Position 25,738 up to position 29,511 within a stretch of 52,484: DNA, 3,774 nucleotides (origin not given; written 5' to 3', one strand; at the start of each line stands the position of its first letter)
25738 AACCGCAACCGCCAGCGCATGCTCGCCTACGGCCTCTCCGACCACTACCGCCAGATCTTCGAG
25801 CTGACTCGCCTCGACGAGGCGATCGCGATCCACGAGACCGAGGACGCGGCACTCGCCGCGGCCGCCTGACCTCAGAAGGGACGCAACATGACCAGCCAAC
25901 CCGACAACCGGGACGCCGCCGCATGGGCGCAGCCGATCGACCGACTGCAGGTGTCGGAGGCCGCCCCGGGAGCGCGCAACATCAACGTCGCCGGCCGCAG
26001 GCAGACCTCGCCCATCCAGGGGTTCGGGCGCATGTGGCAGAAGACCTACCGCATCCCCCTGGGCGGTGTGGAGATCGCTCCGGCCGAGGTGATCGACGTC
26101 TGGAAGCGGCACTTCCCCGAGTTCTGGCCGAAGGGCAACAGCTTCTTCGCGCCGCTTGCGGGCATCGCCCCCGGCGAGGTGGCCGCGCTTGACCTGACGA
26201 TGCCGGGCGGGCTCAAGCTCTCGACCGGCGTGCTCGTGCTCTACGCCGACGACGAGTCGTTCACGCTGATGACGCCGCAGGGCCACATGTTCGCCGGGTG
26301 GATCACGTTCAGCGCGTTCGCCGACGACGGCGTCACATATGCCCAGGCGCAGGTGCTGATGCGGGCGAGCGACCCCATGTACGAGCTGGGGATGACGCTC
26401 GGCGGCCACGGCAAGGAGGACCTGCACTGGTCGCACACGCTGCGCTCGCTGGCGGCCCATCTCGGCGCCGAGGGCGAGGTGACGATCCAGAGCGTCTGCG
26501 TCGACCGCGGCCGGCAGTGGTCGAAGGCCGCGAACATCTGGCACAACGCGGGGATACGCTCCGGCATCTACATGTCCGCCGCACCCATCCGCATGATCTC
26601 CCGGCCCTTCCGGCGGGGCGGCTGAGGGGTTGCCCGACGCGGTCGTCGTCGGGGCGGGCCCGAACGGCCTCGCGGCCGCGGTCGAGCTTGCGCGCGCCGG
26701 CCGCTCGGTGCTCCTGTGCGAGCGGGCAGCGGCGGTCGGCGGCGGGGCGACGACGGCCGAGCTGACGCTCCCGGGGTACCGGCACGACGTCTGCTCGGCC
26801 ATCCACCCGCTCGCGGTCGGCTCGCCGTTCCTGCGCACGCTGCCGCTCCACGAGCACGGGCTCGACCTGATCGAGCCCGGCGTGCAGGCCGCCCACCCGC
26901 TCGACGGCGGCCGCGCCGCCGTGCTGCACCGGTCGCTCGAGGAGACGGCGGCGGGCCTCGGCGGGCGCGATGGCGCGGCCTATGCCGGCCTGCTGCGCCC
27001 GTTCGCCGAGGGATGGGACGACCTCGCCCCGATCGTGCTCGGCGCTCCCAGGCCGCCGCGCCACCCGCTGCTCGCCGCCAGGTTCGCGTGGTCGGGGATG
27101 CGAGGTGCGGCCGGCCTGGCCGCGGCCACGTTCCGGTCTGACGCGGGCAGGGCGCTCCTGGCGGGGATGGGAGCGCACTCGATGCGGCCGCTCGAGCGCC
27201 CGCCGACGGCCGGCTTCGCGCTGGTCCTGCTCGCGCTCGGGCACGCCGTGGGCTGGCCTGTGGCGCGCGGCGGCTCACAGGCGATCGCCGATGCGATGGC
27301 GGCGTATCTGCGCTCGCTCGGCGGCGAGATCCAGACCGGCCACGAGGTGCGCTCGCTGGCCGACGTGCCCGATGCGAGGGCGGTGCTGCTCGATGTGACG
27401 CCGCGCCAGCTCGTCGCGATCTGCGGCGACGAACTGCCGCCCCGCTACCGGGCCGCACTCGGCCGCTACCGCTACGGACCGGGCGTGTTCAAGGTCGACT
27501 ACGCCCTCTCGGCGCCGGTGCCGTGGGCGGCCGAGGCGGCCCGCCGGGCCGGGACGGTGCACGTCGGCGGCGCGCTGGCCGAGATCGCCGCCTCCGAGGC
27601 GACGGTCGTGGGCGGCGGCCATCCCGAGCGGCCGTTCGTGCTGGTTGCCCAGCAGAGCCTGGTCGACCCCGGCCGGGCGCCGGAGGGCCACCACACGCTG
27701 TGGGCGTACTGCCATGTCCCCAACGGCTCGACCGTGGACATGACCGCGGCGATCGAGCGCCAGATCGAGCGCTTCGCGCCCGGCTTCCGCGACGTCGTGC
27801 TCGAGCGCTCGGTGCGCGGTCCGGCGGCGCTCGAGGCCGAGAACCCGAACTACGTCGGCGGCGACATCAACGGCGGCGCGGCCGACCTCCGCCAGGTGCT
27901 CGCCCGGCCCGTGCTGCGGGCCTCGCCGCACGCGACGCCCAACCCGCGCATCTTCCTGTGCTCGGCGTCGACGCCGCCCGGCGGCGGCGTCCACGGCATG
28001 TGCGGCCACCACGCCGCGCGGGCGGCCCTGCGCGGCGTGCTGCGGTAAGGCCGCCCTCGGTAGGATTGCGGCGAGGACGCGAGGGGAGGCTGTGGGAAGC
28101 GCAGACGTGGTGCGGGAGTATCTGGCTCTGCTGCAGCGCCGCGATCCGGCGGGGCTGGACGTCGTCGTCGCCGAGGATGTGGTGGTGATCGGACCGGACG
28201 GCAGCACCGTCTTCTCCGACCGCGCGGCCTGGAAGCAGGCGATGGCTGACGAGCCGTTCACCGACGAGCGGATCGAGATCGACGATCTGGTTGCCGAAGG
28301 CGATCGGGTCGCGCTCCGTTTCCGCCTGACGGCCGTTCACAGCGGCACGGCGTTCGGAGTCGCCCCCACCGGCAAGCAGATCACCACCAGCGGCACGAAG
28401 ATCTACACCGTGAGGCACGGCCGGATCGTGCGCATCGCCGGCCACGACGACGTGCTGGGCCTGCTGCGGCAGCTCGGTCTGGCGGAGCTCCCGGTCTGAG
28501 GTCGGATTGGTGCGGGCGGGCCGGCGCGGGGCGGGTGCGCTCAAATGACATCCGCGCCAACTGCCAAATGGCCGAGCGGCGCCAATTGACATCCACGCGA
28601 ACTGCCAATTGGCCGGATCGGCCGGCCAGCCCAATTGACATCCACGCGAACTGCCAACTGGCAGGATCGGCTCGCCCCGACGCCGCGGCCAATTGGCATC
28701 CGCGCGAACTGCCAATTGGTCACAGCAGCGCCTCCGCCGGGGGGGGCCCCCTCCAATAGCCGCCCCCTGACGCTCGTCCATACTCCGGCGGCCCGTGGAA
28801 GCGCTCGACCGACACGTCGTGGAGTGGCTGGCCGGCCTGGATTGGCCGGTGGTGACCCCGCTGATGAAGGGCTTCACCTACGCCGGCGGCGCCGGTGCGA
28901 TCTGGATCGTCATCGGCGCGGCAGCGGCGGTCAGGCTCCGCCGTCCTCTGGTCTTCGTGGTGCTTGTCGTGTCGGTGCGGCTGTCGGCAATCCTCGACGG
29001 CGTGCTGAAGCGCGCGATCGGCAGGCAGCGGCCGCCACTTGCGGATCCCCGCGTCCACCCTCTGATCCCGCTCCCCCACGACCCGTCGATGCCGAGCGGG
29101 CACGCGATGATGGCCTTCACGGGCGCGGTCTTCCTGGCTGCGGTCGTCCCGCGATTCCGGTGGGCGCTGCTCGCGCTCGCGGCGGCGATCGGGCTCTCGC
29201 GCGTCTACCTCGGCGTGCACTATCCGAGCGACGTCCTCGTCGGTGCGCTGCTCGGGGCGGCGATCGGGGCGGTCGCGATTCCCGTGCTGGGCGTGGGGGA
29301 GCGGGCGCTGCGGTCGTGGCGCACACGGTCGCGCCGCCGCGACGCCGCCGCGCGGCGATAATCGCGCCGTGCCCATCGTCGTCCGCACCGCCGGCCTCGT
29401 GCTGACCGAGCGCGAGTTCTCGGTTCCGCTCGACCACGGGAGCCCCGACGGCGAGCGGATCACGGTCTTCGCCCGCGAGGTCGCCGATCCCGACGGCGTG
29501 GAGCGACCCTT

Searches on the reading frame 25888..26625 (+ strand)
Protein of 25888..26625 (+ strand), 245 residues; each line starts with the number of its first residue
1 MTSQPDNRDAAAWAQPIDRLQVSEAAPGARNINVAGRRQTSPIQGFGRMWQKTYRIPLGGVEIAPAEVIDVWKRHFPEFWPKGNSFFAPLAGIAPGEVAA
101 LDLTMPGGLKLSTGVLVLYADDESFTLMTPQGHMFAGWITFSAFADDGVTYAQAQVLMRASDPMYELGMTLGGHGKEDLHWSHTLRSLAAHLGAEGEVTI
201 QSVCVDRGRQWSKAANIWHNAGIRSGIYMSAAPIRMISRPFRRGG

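Call 3: search_protein_families(library=pfam, proteins=[window:25888-26625:+], max_evalue=0.01)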
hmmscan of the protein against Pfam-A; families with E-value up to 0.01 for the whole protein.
window:25888-26625:+ (245 aa): 0 families

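Call 4: search_protein_families(library=ncbifam, proteins=[window:25888-26625:+], max_evalue=0.01)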
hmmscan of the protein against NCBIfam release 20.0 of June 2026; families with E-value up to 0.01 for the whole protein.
window:25888-26625:+ (245 aa): 0 families

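Call 23: search_protein_families(library=padloc, proteins=[window:25888-26625:+], max_evalue=0.001)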
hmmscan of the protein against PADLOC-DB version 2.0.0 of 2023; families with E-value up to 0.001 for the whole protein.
window:25888-26625:+ (245 aa): 0 families

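Call 55: search_solved_structures(query=window:25888-26625:+, max_evalue=10, show_alignments=1)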
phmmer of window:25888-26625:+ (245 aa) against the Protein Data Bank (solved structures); distinct sequences matched with E-value up to 10: 1.
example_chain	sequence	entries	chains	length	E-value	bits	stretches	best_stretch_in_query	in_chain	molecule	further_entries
2eao_A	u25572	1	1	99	0.98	12.1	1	143-187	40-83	Ephrin type-B receptor 1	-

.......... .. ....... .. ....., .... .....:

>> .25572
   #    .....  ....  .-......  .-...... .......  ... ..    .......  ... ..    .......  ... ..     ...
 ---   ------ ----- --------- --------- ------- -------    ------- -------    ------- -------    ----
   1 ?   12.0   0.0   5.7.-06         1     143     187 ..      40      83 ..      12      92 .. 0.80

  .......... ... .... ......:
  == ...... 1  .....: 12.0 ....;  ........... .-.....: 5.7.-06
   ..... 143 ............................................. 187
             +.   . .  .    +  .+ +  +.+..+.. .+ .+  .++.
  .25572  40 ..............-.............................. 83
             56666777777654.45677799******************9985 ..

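Call 56: search_protein_families(library=pfam, proteins=[window:25888-26625:+], max_evalue=10)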
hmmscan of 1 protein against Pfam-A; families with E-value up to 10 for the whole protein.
window:25888-26625:+ (245 aa): 0 families
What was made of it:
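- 25888..26625 (+): U245, a conserved 245-aa protein with no Pfam, NCBIfam or significant PDB sequence match; candidate output partner of ST2. No family hits (calls 3, 4, 55, 56).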

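Call 63: search_protein_representatives(protein=window:25888-26625:+)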
Query: 245 residues. Proteins with E-value up to 0.001 (for the whole library): 1130; up to 1e-10: 731; up to 1e-30: 269. The best 150 are listed.
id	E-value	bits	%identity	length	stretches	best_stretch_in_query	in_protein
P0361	2.3e-145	499.0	49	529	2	9-238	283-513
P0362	7.2e-145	497.4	51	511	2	7-235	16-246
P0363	2.3e-92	325.4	74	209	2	4-189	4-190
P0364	3.1e-92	325.0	62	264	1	6-243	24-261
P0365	1.8e-86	306.1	60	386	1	10-243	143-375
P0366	1.0e-80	287.2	54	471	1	2-242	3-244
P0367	8.5e-79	281.0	54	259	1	7-241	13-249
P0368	8.2e-78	277.7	53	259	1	8-242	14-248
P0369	5.8e-77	275.0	64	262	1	27-216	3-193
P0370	6.1e-76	271.6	53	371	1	4-239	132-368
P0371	5.6e-74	265.2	53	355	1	6-239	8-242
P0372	1.0e-71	257.8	53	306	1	10-239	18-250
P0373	6.1e-71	255.2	65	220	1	21-192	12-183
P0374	7.7e-71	254.9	52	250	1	4-238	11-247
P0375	8.1e-71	254.8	65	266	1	7-187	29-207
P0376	3.0e-68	246.4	48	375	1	11-243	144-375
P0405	7.7e-61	222.1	45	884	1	9-242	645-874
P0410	1.1e-59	218.4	44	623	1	7-232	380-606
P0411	1.2e-59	218.2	46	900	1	10-233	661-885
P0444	2.0e-54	201.1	45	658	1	8-231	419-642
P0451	8.7e-54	199.0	44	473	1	7-242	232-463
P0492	9.9e-48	179.2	40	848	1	12-235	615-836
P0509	7.4e-45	169.8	43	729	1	36-229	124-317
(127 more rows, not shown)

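Call 64: search_protein_families(library=pfam, proteins=[P0365, P0370, P0376, P0405, P0411, P0410, P0444, P0492, P0451, P0509], max_evalue=0.001)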
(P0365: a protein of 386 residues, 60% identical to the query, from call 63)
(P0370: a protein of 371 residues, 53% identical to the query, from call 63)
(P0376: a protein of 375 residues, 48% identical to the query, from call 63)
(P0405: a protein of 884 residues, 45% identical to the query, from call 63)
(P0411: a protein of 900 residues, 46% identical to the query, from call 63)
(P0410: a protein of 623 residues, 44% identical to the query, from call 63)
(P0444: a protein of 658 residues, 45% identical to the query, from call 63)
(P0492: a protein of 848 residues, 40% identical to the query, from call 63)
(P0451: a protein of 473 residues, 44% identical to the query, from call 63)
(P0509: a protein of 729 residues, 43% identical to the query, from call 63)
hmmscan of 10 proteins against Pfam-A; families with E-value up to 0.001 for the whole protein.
P0365 (386 aa): 2 families
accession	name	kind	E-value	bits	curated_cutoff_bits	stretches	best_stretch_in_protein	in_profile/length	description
PF01740.26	STAS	-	8.1e-05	22.8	22.6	1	13-109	9-106/106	STAS domain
PF13466.11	STAS_2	-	0.00015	22.3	29.2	1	19-94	3-77/80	STAS domain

P0370 (371 aa): 2 families
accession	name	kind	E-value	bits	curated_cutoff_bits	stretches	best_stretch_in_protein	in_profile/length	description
PF01740.26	STAS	-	2.7e-08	33.9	22.6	1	17-115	7-106/106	STAS domain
PF13466.11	STAS_2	-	7.4e-07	29.7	29.2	1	23-103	1-80/80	STAS domain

P0376 (375 aa): 2 families
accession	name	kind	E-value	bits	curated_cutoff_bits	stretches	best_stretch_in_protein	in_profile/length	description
PF01740.26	STAS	-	3.2e-09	36.9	22.6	1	14-107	7-101/106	STAS domain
PF13466.11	STAS_2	-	0.00074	20.1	29.2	0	20-100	1-80/80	STAS domain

P0405 (884 aa): 13 families
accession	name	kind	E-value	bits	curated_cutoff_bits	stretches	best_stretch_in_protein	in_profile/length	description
PF07992.20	Pyr_redox_2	-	6e-59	200.3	26.1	1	6-323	1-291/291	Pyridine nucleotide-disulphide oxidoreductase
PF02852.28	Pyr_redox_dim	-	1.7e-23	83.4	25.3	1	343-450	1-107/110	Pyridine nucleotide-disulphide oxidoreductase, dimerisation domain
PF00070.33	Pyr_redox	-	7.4e-19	68.5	22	1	173-243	2-72/82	Pyridine nucleotide-disulphide oxidoreductase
PF01134.28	GIDA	-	2.4e-13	50.4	22.1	1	7-142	1-150/391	Glucose inhibited division protein A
PF13738.12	Pyr_redox_3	-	1.9e-07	31.1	30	1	9-307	1-305/305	Pyridine nucleotide-disulphide oxidoreductase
PF13450.12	NAD_binding_8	-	2.1e-07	31.6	21.9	0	10-66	1-54/68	NAD(P)-binding Rossmann-like domain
PF01262.27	AlaDh_PNT_C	-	2.1e-07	31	23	0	8-36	31-59/214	Alanine dehydrogenase/PNT, C-terminal domain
PF01740.26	STAS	-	4e-07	30.2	22.6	1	527-621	11-106/106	STAS domain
PF12831.13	FAD_oxidored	-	1.1e-06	28.6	27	1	7-45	1-40/416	FAD dependent oxidoreductase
PF01266.30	DAO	-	2.9e-06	27.5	27.9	1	7-41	1-36/353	FAD dependent oxidoreductase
PF00890.30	FAD_binding_2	-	9.8e-05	22.1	20.4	1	7-42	1-37/414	FAD binding domain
PF13466.11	STAS_2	-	0.00013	22.5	29.2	1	557-609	28-80/80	STAS domain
PF03486.20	HI0933_like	-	0.00069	19.6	50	0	7-38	2-33/244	HI0933-like protein Rossmann domain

P0411 (900 aa): 13 families
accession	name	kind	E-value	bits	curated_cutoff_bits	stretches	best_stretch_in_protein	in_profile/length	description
PF07992.20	Pyr_redox_2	-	4.9e-59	200.6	26.1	1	7-325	1-291/291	Pyridine nucleotide-disulphide oxidoreductase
PF02852.28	Pyr_redox_dim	-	2.5e-20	73.2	25.3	1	347-451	3-107/110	Pyridine nucleotide-disulphide oxidoreductase, dimerisation domain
PF00070.33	Pyr_redox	-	3.3e-19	69.6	22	1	175-246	2-77/82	Pyridine nucleotide-disulphide oxidoreductase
PF01134.28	GIDA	-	1.1e-16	61.4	22.1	1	8-146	1-154/391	Glucose inhibited division protein A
PF01740.26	STAS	-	1.5e-09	38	22.6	1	540-634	8-104/106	STAS domain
PF12831.13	FAD_oxidored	-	4.5e-09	36.5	27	1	8-51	1-45/416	FAD dependent oxidoreductase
PF13738.12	Pyr_redox_3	-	6.9e-09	35.8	30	1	125-309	115-305/305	Pyridine nucleotide-disulphide oxidoreductase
PF03486.20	HI0933_like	-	5.8e-08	32.9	50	1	8-39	2-33/244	HI0933-like protein Rossmann domain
PF01266.30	DAO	-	7.2e-08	32.8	27.9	1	8-45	1-39/353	FAD dependent oxidoreductase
PF13450.12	NAD_binding_8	-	8.4e-08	32.8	21.9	1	11-47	1-38/68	NAD(P)-binding Rossmann-like domain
PF01262.27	AlaDh_PNT_C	-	2.5e-07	30.8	23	0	8-38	30-60/214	Alanine dehydrogenase/PNT, C-terminal domain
PF00890.30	FAD_binding_2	-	8.7e-07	28.9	20.4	1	8-43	1-37/414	FAD binding domain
PF13466.11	STAS_2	-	4.3e-06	27.2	29.2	1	545-624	1-80/80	STAS domain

P0410 (623 aa): 4 families
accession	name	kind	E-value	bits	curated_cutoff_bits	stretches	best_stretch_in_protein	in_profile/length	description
PF02852.28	Pyr_redox_dim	-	9e-25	87.5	25.3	1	82-184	4-106/110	Pyridine nucleotide-disulphide oxidoreductase, dimerisation domain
PF01740.26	STAS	-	1.6e-13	50.8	22.6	1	262-358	8-106/106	STAS domain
PF07992.20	Pyr_redox_2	-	9.1e-12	45.4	26.1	1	1-59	233-291/291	Pyridine nucleotide-disulphide oxidoreductase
PF13466.11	STAS_2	-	3.4e-07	30.8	29.2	1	267-346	1-80/80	STAS domain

P0444 (658 aa): 4 families
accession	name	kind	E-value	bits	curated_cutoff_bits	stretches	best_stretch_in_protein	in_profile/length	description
PF02852.28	Pyr_redox_dim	-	5.5e-21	75.3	25.3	1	116-219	4-107/110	Pyridine nucleotide-disulphide oxidoreductase, dimerisation domain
PF07992.20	Pyr_redox_2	-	1e-09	38.7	26.1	1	3-93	205-291/291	Pyridine nucleotide-disulphide oxidoreductase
PF01740.26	STAS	-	3.3e-08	33.7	22.6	1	299-396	8-106/106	STAS domain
PF13466.11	STAS_2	-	0.00017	22.1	29.2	1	332-384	28-80/80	STAS domain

P0492 (848 aa): 13 families
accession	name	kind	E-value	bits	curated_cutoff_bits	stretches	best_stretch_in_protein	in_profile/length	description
PF07992.20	Pyr_redox_2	-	1.9e-55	188.8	26.1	1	6-323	1-291/291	Pyridine nucleotide-disulphide oxidoreductase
PF02852.28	Pyr_redox_dim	-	1.1e-21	77.5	25.3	1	345-449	3-107/110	Pyridine nucleotide-disulphide oxidoreductase, dimerisation domain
PF00070.33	Pyr_redox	-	1.5e-20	74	22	1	175-245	3-77/82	Pyridine nucleotide-disulphide oxidoreductase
PF12831.13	FAD_oxidored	-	1.7e-10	41.2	27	1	7-45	1-40/416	FAD dependent oxidoreductase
PF01134.28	GIDA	-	9.5e-10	38.5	22.1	1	7-63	1-55/391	Glucose inhibited division protein A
PF03486.20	HI0933_like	-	1.3e-07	31.8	50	0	7-39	2-34/244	HI0933-like protein Rossmann domain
PF13466.11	STAS_2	-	2e-07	31.5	29.2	1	518-593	5-79/80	STAS domain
PF00890.30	FAD_binding_2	-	9.5e-07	28.8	20.4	1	7-40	1-35/414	FAD binding domain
PF01262.27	AlaDh_PNT_C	-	3.9e-06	26.9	23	0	8-36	31-59/214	Alanine dehydrogenase/PNT, C-terminal domain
PF13738.12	Pyr_redox_3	-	4.1e-06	26.7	30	0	128-307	119-305/305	Pyridine nucleotide-disulphide oxidoreductase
PF01740.26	STAS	-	4.3e-06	26.9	22.6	1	518-599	17-99/106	STAS domain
PF13450.12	NAD_binding_8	-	9.2e-06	26.3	21.9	1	10-65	1-53/68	NAD(P)-binding Rossmann-like domain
PF01266.30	DAO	-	0.00032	20.8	27.9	0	7-41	1-36/353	FAD dependent oxidoreductase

P0451 (473 aa): 3 families
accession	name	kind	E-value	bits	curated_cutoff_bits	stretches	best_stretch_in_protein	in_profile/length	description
PF13466.11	STAS_2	-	1.2e-06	29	29.2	1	119-199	1-80/80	STAS domain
PF01740.26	STAS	-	9.9e-05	22.5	22.6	1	112-211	6-106/106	STAS domain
PF02852.28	Pyr_redox_dim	-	0.00011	22.8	25.3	1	4-49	62-107/110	Pyridine nucleotide-disulphide oxidoreductase, dimerisation domain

P0509 (729 aa): 5 families
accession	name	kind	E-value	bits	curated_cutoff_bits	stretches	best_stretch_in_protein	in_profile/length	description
PF07992.20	Pyr_redox_2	-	1e-29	104.3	26.1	1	346-641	2-289/291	Pyridine nucleotide-disulphide oxidoreductase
PF00070.33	Pyr_redox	-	4.8e-10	40.3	22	1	494-568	1-69/82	Pyridine nucleotide-disulphide oxidoreductase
PF13466.11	STAS_2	-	6.4e-07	29.9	29.2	1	14-82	12-79/80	STAS domain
PF13454.12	NAD_binding_9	-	7.8e-06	26.4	21.8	0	496-534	1-38/155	FAD-NAD(P)-binding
PF13450.12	NAD_binding_8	-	5.1e-05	23.9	21.9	0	497-533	1-33/68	NAD(P)-binding Rossmann-like domain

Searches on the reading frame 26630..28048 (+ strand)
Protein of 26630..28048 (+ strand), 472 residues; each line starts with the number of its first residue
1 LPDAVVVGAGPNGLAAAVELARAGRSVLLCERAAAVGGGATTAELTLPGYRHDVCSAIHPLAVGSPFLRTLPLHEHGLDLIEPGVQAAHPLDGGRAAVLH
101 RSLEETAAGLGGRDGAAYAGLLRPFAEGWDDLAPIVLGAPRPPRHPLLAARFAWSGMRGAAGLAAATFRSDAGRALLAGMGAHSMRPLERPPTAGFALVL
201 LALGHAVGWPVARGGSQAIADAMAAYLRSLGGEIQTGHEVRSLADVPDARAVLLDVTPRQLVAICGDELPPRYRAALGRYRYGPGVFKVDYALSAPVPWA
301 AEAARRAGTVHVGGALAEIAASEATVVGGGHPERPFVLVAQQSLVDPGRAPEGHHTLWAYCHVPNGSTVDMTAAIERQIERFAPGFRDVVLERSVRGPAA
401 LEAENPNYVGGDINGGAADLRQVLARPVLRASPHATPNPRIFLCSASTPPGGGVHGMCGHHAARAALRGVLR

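Call 3: search_protein_families(library=pfam, proteins=[window:26630-28048:+], max_evalue=0.01)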
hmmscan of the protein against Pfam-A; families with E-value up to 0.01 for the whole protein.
window:26630-28048:+ (472 aa): 11 families
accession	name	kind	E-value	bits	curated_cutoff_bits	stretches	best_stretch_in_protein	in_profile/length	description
PF13450.12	NAD_binding_8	-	7.9e-11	42.5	21.9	1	6-59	1-52/68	NAD(P)-binding Rossmann-like domain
PF12831.13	FAD_oxidored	-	7.9e-09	35.7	27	1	3-44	1-42/416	FAD dependent oxidoreductase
PF01266.30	DAO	-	1.6e-07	31.6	27.9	1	3-252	1-183/353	FAD dependent oxidoreductase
PF01593.30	Amino_oxidase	-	4e-07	30.1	19.8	1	13-456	3-430/443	Flavin containing amine oxidoreductase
PF01946.23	Thi4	-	4.3e-06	26.6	26.2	1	3-41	19-58/235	Thi4 family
PF07992.20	Pyr_redox_2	-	6.4e-05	23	26.1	1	3-39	2-39/291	Pyridine nucleotide-disulphide oxidoreductase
PF00890.30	FAD_binding_2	-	6.9e-05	22.6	20.4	1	3-42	1-40/414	FAD binding domain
PF01494.25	FAD_binding_3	-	0.00021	21.1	22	1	3-34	3-34/349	FAD binding domain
PF03486.20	HI0933_like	-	0.00026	21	50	1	3-37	2-36/244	HI0933-like protein Rossmann domain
PF00070.33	Pyr_redox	-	0.00053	20.9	22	0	4-36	2-34/82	Pyridine nucleotide-disulphide oxidoreductase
PF13738.12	Pyr_redox_3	-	0.0033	17.2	30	1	5-35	1-32/305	Pyridine nucleotide-disulphide oxidoreductase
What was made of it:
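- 26630..28048 (+): FAD-dependent oxidoreductase of the CrtI / phytoene-desaturase / amine-oxidase superfamily (472 aa), conserved last gene of the cluster. Pfam NAD_binding_8 and Amino_oxidase (call 3).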

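Call 23: search_protein_families(library=padloc, proteins=[window:26630-28048:+], max_evalue=0.001)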
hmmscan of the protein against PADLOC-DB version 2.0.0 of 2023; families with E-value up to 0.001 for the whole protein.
window:26630-28048:+ (472 aa): 1 family
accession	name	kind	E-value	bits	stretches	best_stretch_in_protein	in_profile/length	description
PDLC01086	C3a186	-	1.8e-07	28.8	1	5-43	4-42/384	"C-3?,4? desaturase"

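Call 24: search_protein_families(library=ncbifam, proteins=[window:26630-28048:+], max_evalue=0.001)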
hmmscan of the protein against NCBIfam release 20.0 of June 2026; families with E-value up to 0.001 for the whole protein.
window:26630-28048:+ (472 aa): 48 families (the best 25 are shown)
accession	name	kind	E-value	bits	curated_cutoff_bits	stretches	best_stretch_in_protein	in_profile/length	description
NF045689.1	BCarotKetCrtO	equivalog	7.5e-35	120.5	1000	2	3-119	5-127/563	beta-carotene ketolase CrtO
TIGR02734.1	crtI_fam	subfamily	9.5e-17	60.8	238.1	1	4-54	1-49/504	phytoene desaturase family protein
NF005560.0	PRK07233.1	equivalog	1.5e-10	40.5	252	1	5-45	4-44/435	hypothetical protein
NF058655.1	CrtID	equivalog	5e-08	32.2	640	1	5-54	2-49/478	bifunctional phytoene desaturase/3,4-desaturase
NF003585.0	PRK05249.1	equivalog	9.9e-08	31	465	1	3-43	8-48/464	Si-specific NAD(P)(+) transhydrogenase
NF009477.0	PRK12843.1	equivalog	2.4e-07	29.6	758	1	3-53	18-70/578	FAD-dependent oxidoreductase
TIGR02730.1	carot_isom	equivalog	4.7e-07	29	586.9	1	3-121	2-122/493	carotenoid isomerase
NF005548.0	PRK07208.1-4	equivalog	5.2e-07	28.6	389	1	2-54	4-54/488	hypothetical protein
TIGR01372.1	soxA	subfamily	1e-06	26.9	1164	1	3-47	170-214/996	sarcosine oxidase subunit alpha family protein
TIGR00292.1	TIGR00292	equivalog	1.1e-06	28.1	148.3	1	3-41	23-61/254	sulfide-dependent adenosine diphosphate thiazole synthase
TIGR03467.1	HpnE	equivalog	1.2e-06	28.2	283.05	1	5-44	2-41/430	hydroxysqualene dehydroxylase HpnE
TIGR02733.1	desat_CrtD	equivalog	2.1e-06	26.7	549.7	1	4-44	4-44/492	C-3',4' desaturase CrtD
NF005547.0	PRK07208.1-3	equivalog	2.6e-06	26.4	380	1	4-53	7-54/465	hypothetical protein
TIGR02032.1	GG-red-SF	subfamily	4.4e-06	26.6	158.8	1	3-36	2-35/297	geranylgeranyl reductase family protein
NF045637.1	carotdesatCrtDProt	equivalog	6e-06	25.1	580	1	5-42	2-39/485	1-hydroxycarotenoid 3,4-desaturase CrtD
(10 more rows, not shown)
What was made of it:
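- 26630..28048 (+): NCBIfam CrtO-like and crtI_fam matches, below cut-offs (call 24).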

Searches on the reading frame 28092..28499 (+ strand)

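Call 19: search_protein_families(library=pfam, proteins=[window:28092-28499:+], max_evalue=0.00001)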
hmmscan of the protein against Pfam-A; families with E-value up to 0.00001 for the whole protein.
window:28092-28499:+ (135 aa): 3 families
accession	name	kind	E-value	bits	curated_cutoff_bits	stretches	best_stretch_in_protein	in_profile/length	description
PF07366.18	SnoaL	-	1.5e-24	86.6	28.4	1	5-128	2-126/126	SnoaL-like polyketide cyclase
PF12680.13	SnoaL_2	-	1.2e-19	71.2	27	1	7-115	1-102/102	SnoaL-like domain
PF14534.12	DUF4440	-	5.6e-09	36.9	25.2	1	5-84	3-82/107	Domain of unknown function (DUF4440)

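Call 24: search_protein_families(library=ncbifam, proteins=[window:28092-28499:+], max_evalue=0.001)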
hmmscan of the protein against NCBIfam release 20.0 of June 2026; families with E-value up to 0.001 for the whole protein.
window:28092-28499:+ (135 aa): 2 families
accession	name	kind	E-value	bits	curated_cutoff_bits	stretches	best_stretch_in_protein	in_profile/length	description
TIGR02096.1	TIGR02096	subfamily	1.2e-09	38.5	97.1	1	5-129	2-129/129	ketosteroid isomerase-related protein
NF033407.1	SnoaL_meth_ester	subfamily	1.1e-06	28.5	200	1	36-130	43-134/144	SnoaL/DnrD family polyketide biosynthesis methyl ester cyclase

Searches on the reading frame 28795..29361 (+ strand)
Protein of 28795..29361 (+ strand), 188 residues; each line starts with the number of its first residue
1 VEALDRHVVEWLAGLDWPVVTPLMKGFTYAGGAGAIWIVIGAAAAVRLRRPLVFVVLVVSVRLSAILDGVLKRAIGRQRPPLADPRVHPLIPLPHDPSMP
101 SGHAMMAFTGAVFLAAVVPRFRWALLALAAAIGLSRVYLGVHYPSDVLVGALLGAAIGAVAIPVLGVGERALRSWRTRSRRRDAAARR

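Call 19: search_protein_families(library=pfam, proteins=[window:28795-29361:+], max_evalue=0.00001)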
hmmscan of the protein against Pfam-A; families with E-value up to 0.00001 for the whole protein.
window:28795-29361:+ (188 aa): 2 families
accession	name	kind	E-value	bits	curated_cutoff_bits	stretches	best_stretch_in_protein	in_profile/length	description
PF01569.27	PAP2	-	7.4e-27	94.1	27.2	1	55-162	3-122/130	PAP2 superfamily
PF14378.12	PAP2_3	-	1.4e-10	41.7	27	1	98-157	126-187/190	PAP2 superfamily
